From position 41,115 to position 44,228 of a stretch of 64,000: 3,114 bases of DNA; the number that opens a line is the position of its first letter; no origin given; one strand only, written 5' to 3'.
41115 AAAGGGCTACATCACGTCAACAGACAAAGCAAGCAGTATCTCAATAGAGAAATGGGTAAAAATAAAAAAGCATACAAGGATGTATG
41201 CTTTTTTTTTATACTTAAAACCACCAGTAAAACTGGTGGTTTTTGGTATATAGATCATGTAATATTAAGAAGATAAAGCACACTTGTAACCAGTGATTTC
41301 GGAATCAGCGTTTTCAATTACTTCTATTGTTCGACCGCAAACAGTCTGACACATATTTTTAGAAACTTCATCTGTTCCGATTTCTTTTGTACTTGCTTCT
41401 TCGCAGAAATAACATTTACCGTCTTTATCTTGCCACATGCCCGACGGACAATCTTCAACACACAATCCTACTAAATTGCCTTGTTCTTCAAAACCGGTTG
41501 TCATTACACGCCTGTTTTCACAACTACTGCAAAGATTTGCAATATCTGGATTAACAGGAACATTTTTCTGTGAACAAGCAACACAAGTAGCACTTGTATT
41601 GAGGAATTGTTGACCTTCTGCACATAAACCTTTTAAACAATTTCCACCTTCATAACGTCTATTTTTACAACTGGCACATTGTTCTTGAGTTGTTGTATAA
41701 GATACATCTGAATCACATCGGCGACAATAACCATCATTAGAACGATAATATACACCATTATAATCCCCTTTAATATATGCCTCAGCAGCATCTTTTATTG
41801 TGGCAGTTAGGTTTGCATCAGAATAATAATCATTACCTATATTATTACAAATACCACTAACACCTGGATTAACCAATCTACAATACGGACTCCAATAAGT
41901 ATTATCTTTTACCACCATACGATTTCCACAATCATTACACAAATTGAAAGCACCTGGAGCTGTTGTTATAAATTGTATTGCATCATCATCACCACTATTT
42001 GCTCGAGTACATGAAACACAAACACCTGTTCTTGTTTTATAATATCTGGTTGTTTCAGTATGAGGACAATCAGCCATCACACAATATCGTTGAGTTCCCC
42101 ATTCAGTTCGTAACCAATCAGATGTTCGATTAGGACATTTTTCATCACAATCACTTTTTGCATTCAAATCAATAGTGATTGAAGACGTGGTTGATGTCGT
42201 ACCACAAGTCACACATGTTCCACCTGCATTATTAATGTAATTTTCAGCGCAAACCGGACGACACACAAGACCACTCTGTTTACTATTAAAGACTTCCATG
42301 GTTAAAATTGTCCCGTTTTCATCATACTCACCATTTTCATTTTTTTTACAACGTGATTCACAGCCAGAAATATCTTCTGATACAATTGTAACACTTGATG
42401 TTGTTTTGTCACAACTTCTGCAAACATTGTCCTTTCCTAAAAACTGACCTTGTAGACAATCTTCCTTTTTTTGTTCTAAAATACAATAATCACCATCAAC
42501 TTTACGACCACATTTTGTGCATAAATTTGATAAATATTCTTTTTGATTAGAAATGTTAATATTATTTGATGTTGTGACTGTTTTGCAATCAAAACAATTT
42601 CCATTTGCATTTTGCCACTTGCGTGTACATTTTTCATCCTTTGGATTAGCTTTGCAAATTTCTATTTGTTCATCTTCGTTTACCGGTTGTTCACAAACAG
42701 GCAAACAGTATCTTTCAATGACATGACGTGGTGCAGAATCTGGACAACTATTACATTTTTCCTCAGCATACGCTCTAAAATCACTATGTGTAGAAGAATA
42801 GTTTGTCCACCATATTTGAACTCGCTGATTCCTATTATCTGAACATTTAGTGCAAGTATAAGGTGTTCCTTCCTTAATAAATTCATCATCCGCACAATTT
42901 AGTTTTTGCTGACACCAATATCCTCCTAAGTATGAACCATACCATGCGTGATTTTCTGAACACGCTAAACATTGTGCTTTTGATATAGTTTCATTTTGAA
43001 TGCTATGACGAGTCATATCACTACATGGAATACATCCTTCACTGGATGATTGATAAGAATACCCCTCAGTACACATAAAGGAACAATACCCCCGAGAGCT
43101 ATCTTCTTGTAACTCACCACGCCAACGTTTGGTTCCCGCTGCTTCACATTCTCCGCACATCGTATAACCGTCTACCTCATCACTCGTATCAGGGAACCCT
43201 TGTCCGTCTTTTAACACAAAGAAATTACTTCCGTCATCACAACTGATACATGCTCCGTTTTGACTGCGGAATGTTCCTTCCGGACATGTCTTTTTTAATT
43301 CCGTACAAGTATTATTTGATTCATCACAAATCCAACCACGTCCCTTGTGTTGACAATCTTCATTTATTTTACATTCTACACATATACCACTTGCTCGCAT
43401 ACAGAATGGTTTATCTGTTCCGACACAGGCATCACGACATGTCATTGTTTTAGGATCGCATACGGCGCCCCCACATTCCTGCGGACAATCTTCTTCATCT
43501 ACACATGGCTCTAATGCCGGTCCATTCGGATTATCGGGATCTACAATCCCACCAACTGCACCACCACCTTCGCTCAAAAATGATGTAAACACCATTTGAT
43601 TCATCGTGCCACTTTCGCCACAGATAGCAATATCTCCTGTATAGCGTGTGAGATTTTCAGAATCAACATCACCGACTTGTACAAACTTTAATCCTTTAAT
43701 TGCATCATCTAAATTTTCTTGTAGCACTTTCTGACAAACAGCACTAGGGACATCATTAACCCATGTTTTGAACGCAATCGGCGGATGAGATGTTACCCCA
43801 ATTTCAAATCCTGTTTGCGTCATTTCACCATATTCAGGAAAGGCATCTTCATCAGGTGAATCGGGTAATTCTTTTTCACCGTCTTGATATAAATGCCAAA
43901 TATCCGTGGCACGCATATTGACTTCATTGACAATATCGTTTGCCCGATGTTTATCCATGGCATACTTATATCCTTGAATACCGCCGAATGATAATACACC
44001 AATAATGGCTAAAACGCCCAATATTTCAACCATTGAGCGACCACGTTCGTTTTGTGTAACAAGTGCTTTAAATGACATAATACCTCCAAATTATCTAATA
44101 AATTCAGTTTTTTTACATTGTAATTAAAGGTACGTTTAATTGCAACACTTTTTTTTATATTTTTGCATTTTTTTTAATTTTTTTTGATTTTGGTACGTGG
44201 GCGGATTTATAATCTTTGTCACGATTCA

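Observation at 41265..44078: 937-aa protein fusing a type IV prepilin N-terminus to a huge CxxC-rich, eukaryote-like cysteine-repeat ectodomain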

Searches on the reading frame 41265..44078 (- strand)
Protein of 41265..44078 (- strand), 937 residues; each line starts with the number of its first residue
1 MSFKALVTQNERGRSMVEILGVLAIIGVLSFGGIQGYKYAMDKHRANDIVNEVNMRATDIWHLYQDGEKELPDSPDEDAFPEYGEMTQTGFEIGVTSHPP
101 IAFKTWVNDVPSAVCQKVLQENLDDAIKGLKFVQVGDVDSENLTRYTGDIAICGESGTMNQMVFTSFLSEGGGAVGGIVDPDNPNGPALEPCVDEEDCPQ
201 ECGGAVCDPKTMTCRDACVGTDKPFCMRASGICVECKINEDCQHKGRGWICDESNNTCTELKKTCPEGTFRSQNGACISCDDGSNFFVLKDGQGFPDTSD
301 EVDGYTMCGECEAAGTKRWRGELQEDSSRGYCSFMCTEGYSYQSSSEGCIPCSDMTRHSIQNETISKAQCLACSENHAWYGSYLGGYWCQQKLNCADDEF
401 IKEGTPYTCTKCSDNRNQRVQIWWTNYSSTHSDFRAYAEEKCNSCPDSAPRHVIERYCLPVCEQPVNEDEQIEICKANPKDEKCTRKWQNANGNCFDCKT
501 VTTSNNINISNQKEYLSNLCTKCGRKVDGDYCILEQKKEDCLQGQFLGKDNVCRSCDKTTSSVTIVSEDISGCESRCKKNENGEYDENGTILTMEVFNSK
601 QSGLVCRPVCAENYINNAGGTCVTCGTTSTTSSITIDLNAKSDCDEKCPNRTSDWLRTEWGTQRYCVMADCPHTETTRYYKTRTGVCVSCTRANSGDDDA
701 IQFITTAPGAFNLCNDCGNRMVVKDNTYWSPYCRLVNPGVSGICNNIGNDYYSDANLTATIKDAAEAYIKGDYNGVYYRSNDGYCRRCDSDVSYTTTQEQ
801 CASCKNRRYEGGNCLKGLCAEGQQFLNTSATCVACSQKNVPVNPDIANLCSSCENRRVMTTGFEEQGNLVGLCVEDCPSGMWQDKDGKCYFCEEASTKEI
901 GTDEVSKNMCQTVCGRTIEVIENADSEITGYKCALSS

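Call 4: search_protein_families(library=pfam, proteins=[window:41265-44078:-], max_evalue=10)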
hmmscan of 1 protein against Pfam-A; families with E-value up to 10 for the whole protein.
window:41265-44078:- (937 aa): 0 families

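Call 5: search_protein_families(library=ncbifam, proteins=[window:41265-44078:-], max_evalue=10)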
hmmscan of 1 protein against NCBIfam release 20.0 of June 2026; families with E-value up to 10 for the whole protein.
window:41265-44078:- (937 aa): 1 family
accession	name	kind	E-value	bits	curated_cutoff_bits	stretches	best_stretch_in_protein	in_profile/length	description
TIGR01111.1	mtrA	equivalog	0.14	11.7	249.15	1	827-875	43-92/238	tetrahydromethanopterin S-methyltransferase subunit A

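Call 6: find_homologous_proteins(query=window:41265-44078:-, max_evalue=0.001)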
Query window:41265-44078:- (937 aa): 110 proteins with E <= 0.001 among 2296 candidates.
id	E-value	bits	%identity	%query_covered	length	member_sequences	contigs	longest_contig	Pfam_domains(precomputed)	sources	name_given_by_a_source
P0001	0.0e+0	1480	70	100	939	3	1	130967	-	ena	-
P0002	0.0e+0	1167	56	99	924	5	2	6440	-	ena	-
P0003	0.0e+0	1093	57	99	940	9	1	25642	-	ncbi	-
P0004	0.0e+0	1026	52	99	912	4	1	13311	-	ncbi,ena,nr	ncbi:MAG: hypothetical protein IKZ02_04840 [Alphaproteobacteria bacterium]|nr:hypothetical protein [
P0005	9.6e-297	1005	53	100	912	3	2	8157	-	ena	-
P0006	2.0e-273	928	49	99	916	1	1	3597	-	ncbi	-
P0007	1.2e-259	882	47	99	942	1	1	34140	-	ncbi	-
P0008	6.8e-258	877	47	99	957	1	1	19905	-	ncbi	-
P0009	3.1e-256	871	47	99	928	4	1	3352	-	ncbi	-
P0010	7.1e-256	870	48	99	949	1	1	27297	-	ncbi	-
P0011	8.8e-237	807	49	91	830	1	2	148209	-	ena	-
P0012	6.1e-229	781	43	100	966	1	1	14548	-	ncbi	-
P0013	9.7e-228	777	45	99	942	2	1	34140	-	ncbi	-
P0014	4.5e-226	771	44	99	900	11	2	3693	-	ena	-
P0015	1.3e-220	753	43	99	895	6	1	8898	-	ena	-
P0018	5.0e-210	718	42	100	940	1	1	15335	-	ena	-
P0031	1.1e-142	495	37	99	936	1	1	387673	-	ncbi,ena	-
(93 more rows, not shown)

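Call 17: find_related_loci(query=A1, collection=genome_contigs, flank=10000)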
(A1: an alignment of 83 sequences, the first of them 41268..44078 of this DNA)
Query A1 (937 aa) in genome_contigs; peptide patterns used: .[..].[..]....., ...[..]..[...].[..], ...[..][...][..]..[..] (x = any residue, [..] = any of these).
588 stretches matched a pattern (row limit reached: there are more); 567 encode a relative of the query (tblastn E <= 1e-3); the best 80 are kept; 80 distinct loci.
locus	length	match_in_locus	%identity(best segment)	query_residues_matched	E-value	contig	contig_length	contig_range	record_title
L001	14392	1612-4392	45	8-935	0e+0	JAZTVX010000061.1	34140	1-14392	MAG: Alphaproteobacteria bacterium isolate T1900045336_YK20190025.MAGScoT_cleanbin_000012 SGB_6600_k141_665738, whole ge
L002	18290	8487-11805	44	7-937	0e+0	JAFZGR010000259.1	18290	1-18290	MAG: Alphaproteobacteria bacterium isolate RGIG7750 Water_buffalos_Rectum-5__c671427, whole genome shotgun sequence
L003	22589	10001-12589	38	11-935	9e-163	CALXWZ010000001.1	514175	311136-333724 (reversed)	MAG: uncultured Alphaproteobacteria bacterium isolate BRZ_CI__bin89 genome assembly, contig: BRZ_CI__NODE_3_length_51417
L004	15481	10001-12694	36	10-910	3e-156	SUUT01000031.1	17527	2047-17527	MAG: Alphaproteobacteria bacterium isolate SIG53 NODE_58277_length_17527_cov_12.015000, whole genome shotgun sequence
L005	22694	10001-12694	35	8-931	1e-132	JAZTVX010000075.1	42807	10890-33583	MAG: Alphaproteobacteria bacterium isolate T1900045336_YK20190025.MAGScoT_cleanbin_000012 SGB_6600_k141_2355796, whole g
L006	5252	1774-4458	34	7-926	8e-128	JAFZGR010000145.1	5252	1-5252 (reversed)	MAG: Alphaproteobacteria bacterium isolate RGIG7750 Water_buffalos_Rectum-5__c365003, whole genome shotgun sequence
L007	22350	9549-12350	32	11-937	2e-117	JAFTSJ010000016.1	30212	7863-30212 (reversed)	MAG: Alphaproteobacteria bacterium isolate RGIG4106 Roe_deer_Cecum.Co__c847527, whole genome shotgun sequence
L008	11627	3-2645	32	36-916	2e-111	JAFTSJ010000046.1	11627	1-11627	MAG: Alphaproteobacteria bacterium isolate RGIG4106 Roe_deer_Cecum.Co__c2462189, whole genome shotgun sequence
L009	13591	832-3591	32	4-931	2e-115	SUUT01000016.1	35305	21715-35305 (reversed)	MAG: Alphaproteobacteria bacterium isolate SIG53 NODE_25796_length_35305_cov_11.458070, whole genome shotgun sequence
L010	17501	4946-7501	32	10-910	9e-105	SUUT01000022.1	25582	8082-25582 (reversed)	MAG: Alphaproteobacteria bacterium isolate SIG53 NODE_37985_length_25582_cov_11.565115, whole genome shotgun sequence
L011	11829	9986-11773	36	7-615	1e-76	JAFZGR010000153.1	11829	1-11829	MAG: Alphaproteobacteria bacterium isolate RGIG7750 Water_buffalos_Rectum-5__c380057, whole genome shotgun sequence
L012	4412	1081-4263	26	11-892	2e-55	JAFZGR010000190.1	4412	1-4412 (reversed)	MAG: Alphaproteobacteria bacterium isolate RGIG7750 Water_buffalos_Rectum-5__c490119, whole genome shotgun sequence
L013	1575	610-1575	39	11-352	4e-57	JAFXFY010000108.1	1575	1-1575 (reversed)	MAG: Alphaproteobacteria bacterium isolate RGIG6380 Sheep_Rectum-5__c397814, whole genome shotgun sequence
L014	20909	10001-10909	30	10-374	3e-25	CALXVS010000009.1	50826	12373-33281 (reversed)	MAG: uncultured Alphaproteobacteria bacterium isolate BRZ_DV__bin2 genome assembly, contig: BRZ_DV__NODE_792_length_5082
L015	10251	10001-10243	64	11-95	6e-25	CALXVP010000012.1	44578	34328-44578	MAG: uncultured Alphaproteobacteria bacterium isolate BRZ_DT__bin56 genome assembly, contig: BRZ_DT__NODE_757_length_445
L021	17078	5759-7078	26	13-899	4e-21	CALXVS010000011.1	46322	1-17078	MAG: uncultured Alphaproteobacteria bacterium isolate BRZ_DV__bin2 genome assembly, contig: BRZ_DV__NODE_888_length_4632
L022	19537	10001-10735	27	3-288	7e-20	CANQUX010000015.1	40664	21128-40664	MAG: uncultured Alphaproteobacteria bacterium isolate Lapin-032__bin105 genome assembly, contig: Lapin-032__NODE_1608_le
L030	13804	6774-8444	38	7-918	2e-21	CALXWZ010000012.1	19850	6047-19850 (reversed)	MAG: uncultured Alphaproteobacteria bacterium isolate BRZ_CI__bin89 genome assembly, contig: BRZ_CI__NODE_4030_length_19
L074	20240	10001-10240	48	9-87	1e-14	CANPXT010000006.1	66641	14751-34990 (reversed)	MAG: uncultured Alphaproteobacteria bacterium isolate Lapin-005__bin43 genome assembly, contig: Lapin-005__NODE_478_leng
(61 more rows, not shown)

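Call 26: find_encoding_contigs(protein=window:41265-44078:-, flank=10000, max_places=4)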
Protein window:41265-44078:- (937 aa): no gene with exactly this product is on record in the collection.

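Call 27: find_encoding_contigs(protein=P0001, flank=10000, max_places=3)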
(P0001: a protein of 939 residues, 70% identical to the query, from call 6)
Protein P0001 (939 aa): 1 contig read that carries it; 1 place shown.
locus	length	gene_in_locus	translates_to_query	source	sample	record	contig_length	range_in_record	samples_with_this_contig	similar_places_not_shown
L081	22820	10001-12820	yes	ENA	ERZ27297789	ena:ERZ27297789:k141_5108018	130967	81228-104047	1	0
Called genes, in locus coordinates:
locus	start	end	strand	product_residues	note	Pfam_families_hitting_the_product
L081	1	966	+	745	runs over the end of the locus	PF00437:T2SSE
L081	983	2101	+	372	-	PF00482:T2SSF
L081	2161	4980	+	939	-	-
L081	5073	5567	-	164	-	PF00691:OmpA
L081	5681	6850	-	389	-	PF00817:IMS, PF11799:IMS_C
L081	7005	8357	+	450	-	PF12796:Ank_2 (faint), PF00023:Ank (faint), PF13606:Ank_3 (faint), PF13637:Ank_4 (weak), PF13857:Ank_5 (weak)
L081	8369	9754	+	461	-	PF12796:Ank_2, PF13606:Ank_3 (faint), PF13637:Ank_4 (faint), PF13857:Ank_5 (weak), PF00023:Ank (weak), PF12796:Ank_2, PF13857:Ank_5 (weak)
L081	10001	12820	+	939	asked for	-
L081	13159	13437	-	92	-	PF13467:RHH_4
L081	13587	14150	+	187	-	PF00226:DnaJ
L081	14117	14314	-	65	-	-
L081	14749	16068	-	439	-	PF03446:NAD_binding_2 (faint), PF03721:UDPG_MGDP_dh_N, PF03807:F420_oxidored (faint), PF00984:UDPG_MGDP_dh, PF03720:UDPG_MGDP_dh_C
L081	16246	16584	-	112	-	-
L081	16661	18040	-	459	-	PF03315:SDH_beta, PF03313:SDH_alpha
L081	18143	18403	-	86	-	PF01649:Ribosomal_S20p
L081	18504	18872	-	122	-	-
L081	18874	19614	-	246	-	-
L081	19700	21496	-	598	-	PF00496:SBP_bac_5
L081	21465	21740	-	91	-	-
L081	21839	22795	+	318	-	PF03255:ACCA, PF01039:Carboxyl_trans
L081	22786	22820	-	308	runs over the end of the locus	PF00890:FAD_binding_2 (weak), PF01134:GIDA (faint), PF01266:DAO (faint), PF01494:FAD_binding_3 (faint), PF01946:Thi4 (faint), PF07992:Pyr_redox_2, PF13738:Pyr_redox_3, PF00070:Pyr_redox, +3 more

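Call 33: find_encoding_contigs(protein=P0031, flank=10000, max_places=2)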
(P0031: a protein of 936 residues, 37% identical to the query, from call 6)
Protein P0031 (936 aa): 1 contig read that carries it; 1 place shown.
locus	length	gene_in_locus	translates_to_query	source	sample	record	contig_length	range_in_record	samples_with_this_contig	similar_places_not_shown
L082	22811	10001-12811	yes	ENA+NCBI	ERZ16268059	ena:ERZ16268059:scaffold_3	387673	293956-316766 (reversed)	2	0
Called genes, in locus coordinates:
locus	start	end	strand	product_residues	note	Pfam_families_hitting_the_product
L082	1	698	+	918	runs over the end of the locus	-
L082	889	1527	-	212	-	PF13441:Gly-zipper_YMGG, PF05433:Rick_17kDa_Anti (weak), PF13488:Gly-zipper_Omp (weak), PF00691:OmpA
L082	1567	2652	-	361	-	PF01555:N6_N4_Mtase, PF18755:RAMA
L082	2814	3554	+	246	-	PF04402:SIMPL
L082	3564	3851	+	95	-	-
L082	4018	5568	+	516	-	PF04966:OprB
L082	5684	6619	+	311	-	PF03706:LPG_synthase_TM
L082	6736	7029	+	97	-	PF02583:Trns_repr_metal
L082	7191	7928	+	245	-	PF00106:adh_short, PF08659:KR, PF01370:Epimerase (weak), PF13460:NAD_binding_10, PF13561:adh_short_C2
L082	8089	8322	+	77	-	PF00550:PP-binding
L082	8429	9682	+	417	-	PF00109:ketoacyl-synt, PF00108:Thiolase_N (faint), PF02801:Ketoacyl-synt_C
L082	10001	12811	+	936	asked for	-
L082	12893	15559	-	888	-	PF01326:PPDK_N, PF00391:PEP-utilizers, PF02896:PEP-utilizers_C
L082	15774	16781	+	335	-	-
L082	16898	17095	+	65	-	-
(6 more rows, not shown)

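Call 34: find_encoding_contigs(protein=P0018, flank=10000, max_places=2)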
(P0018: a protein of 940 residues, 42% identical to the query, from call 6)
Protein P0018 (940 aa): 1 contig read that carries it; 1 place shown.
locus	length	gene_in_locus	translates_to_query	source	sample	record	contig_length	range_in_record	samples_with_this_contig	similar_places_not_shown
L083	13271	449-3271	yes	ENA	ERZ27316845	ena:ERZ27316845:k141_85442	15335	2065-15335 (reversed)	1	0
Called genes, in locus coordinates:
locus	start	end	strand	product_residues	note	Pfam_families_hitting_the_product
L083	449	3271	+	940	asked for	-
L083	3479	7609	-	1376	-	PF04997:RNA_pol_Rpb1_1, PF21668:RPOC_hybrid (faint), PF00623:RNA_pol_Rpb1_2, PF04983:RNA_pol_Rpb1_3, PF05000:RNA_pol_Rpb1_4, PF04998:RNA_pol_Rpb1_5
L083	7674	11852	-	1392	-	PF04563:RNA_pol_Rpb2_1, PF04561:RNA_pol_Rpb2_2, PF04565:RNA_pol_Rpb2_3, PF10385:RNA_pol_Rpb2_45, PF00562:RNA_pol_Rpb2_6, PF04560:RNA_pol_Rpb2_7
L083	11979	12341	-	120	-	PF16320:Ribosomal_L12_N, PF00542:Ribosomal_L12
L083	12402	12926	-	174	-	PF00466:Ribosomal_L10, PF27436:RL10_C (weak)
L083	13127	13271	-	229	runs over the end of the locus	PF00687:Ribosomal_L1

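Call 35: predict_structure(alignment_id=A1)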
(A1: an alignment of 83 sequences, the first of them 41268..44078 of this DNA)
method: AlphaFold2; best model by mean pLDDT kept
length: 937 residues; sequences in the alignment: 83
mean_pLDDT: 87.9   pTM: 0.71
mean pLDDT of the five models: 87.9, 87.4, 86.4, 86.3, 85.8
residues with pLDDT >= 90: 540; 70-90: 332; 50-70: 39; < 50: 26
segments of 3 or more residues with pLDDT < 50: 1-26
pLDDT, mean of each block of 10 residues (from residue 1): 39 45 49 73 90 91 82 85 87 89 91 92 85 87 85 87 88 63 71 77 74 78 71 77 83 86 90 91 88 78 91 89 85 89 90 93 92 94 87 95 90 89 91 94 95 93 95 97 97 96 92 91 96 95 97 96 97 97 96 96 96 95 95 94 93 82 91 94 95 94 83 95 81 96 95 96 97 95 94 91 93 90 88 90 87 84 90 86 92 87 88 87 93 87
secondary structure, 60 per line:
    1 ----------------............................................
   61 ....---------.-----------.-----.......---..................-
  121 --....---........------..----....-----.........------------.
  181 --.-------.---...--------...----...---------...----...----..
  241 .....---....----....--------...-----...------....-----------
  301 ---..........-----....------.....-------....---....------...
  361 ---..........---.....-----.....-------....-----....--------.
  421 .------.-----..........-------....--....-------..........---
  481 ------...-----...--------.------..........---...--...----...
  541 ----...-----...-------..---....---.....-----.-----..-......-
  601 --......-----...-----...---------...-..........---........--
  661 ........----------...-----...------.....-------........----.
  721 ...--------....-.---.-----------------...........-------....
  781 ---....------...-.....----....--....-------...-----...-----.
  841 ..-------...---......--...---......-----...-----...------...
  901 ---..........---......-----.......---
elements in order (helices of 4 or more, strands of 3 or more residues): H17-64 E92-98 E102-111 H112-119 H123-126 E130-137 H150-153 E159-167 E206-208 E213-215 E225-227 E232-234 H239-245 E249-252 E257-260 E269-271 E277-279 E286-289 H304-313 E319-322 E329-333 E341-344 E348-351 E358-360 H364-373 E377-381 E387-391 E399-402 E408-411 H434-443 E451-454 E457-460 H468-477 E487-489 E495-497 H513-522 E526-528 E531-533 E545-547 E553-555 H568-571 E594-599 E603-608 E614-616 E622-624 E634-636 H638-647 E651-658 E661-668 E679-681 E687-689 H696-699 H708-715 E720-723 E732-735 H759-769 E777-780 E784-787 E794-796 H798-802 E807-810 E813-816 E824-826 E832-834 E840-842 E856-861 E870-875 E881-883 E889-891 E898-900 H904-913 E917-922 E928-934

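Call 40: fold_search(model_id=the predicted structure, library=pdb)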
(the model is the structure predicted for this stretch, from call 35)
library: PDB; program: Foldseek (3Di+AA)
matches with E <= 10: 199; with E <= 0.001: 0
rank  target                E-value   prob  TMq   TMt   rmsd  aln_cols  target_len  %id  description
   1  9iuf_A                1.3e-03  1.00  0.12  0.46   7.8       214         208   17  Cryo-EM structure of the type IVb pilus from enterotoxigenic Escherichia coli (released 2025-05-28)
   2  3hrv_B                1.1e-02  1.00  0.10  0.44   6.7       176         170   13  Crystal structure of TcpA, a Type IV pilin from Vibrio cholerae El Tor biotype (released 2010-06-16)
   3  6aq3_A                9.1e-01  0.09  0.08  0.24  10.9       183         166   13  Crystal structure of a trafficking protein particle complex subunit 3 from Naegleria fowleri covalently bound to palmi (released 2017-08-30)
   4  4jay_A                1.2e+00  0.12  0.06  0.13  10.1       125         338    9  Crystal structure of P. aeruginosa MurB in complex with NADP+ (released 2013-07-17)
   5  2m83_MODEL_1_A        1.3e+00  0.07  0.05  0.21  13.8       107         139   12  Solution structure of the carbohydrate binding module of the muscle glycogen-targeting subunit of Protein Phos (released 2014-05-14)
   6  8t85                  1.3e+00  0.04  0.05  0.10  17.4       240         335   10  Structure of RssB bound to beryllofluoride (released 2024-01-17)
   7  7tbi_A2               1.4e+00  0.03  0.03  0.03  13.6       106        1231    9  Composite structure of the S. cerevisiae nuclear pore complex (NPC) (released 2022-06-15)
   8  6laf_B                1.5e+00  0.16  0.06  0.24   7.3        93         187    5  Crystal structure of the core domain of Amuc_1100 from Akkermansia muciniphila (released 2020-08-05)
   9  7kmt_F                1.5e+00  0.08  0.07  0.21  15.7       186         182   11  Structure of the yeast TRAPPIII-Ypt1(Rab1) complex (released 2021-06-02)
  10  6aq3_C                1.5e+00  0.08  0.08  0.22  12.0       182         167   11  Crystal structure of a trafficking protein particle complex subunit 3 from Naegleria fowleri covalently bound to palmi (released 2017-08-30)
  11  6xwv_A                1.5e+00  0.02  0.04  0.16  12.2       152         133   12  Crystal structure of drosophila melanogaster CENP-C bound to CAL1 (released 2020-04-01)
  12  8a28_A                1.6e+00  0.08  0.05  0.11  10.7       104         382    7  Structure of the astacin zymogen of LAST-MAM from Limulus polyphemus (released 2022-10-19)
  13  2pwn                  1.7e+00  0.06  0.07  0.24  11.4       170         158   14  Crystal structure of BET3 homolog (13277653) from Mus musculus at 2.04 A resolution (released 2007-05-29)
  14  2bsh_B                1.8e+00  0.08  0.05  0.31  14.3       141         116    9  Crystal structure of the type III secretion chaperone SycT from Yersinia enterocolitica (crystal form 2) (released 2005-08-15)
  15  2rjz_A                1.8e+00  0.08  0.05  0.25   7.5        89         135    7  Crystal structure of the type 4 fimbrial biogenesis protein PilO from Pseudomonas aeruginosa (released 2007-11-06)
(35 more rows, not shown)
